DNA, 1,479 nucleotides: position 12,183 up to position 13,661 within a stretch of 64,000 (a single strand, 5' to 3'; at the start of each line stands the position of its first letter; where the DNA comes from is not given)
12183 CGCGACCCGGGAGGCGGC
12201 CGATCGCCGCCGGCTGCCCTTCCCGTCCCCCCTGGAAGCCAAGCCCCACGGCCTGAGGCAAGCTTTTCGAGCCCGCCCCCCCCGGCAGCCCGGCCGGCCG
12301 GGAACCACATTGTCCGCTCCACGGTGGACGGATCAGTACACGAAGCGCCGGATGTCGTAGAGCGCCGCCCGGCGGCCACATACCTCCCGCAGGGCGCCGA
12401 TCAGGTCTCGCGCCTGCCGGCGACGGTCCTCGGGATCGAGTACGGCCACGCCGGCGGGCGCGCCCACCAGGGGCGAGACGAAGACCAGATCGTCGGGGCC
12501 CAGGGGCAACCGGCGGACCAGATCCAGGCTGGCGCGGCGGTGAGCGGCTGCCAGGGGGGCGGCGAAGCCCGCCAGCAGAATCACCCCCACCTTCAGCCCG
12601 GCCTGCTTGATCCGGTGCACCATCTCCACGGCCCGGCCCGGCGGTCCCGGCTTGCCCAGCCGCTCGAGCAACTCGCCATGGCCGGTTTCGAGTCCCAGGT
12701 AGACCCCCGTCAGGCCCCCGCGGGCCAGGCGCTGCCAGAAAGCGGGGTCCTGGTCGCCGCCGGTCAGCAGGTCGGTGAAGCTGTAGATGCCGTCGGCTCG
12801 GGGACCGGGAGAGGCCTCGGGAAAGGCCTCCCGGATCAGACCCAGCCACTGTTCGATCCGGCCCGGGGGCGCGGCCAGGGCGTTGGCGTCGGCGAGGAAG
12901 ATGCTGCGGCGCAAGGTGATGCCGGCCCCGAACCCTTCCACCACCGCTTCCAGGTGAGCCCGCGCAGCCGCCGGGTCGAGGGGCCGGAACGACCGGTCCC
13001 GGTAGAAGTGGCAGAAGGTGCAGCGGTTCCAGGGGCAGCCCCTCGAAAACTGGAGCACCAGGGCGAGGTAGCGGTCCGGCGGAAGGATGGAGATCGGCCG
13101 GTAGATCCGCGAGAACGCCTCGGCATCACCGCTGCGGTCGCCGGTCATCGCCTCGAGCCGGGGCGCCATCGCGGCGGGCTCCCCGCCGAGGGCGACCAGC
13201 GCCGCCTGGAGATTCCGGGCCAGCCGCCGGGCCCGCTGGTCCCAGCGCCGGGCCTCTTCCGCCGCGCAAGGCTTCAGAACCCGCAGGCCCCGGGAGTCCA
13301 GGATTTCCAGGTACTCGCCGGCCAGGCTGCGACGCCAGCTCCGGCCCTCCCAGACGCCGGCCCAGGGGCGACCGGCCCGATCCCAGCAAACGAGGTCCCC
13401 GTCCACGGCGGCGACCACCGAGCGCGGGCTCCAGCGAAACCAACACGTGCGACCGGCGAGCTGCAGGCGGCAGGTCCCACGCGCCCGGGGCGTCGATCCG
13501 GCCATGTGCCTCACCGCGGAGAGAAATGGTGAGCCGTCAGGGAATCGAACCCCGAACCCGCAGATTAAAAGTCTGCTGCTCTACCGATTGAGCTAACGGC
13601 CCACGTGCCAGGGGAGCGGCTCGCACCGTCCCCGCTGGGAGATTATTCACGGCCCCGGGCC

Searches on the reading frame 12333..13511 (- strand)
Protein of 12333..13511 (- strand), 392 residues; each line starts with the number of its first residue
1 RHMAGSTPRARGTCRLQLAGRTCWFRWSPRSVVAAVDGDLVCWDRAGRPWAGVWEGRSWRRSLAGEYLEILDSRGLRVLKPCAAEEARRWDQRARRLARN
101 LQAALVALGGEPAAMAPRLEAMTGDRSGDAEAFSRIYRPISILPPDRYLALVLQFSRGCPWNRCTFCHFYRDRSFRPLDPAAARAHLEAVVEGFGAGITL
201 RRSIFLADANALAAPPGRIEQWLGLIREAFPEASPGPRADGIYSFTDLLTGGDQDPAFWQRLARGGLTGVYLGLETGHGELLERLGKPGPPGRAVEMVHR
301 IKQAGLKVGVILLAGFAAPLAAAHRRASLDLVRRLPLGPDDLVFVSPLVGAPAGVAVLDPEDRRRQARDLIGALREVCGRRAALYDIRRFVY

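Call 25: search_protein_families(library=pfam, proteins=[window:12333-13511:-], max_evalue=0.0001)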
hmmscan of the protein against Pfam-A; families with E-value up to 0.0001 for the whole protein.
window:12333-13511:- (392 aa): 1 family
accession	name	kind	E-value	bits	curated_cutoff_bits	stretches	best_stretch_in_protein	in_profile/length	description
PF04055.27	Radical_SAM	-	1.7e-11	45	29.5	1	154-313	2-148/166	Radical SAM superfamily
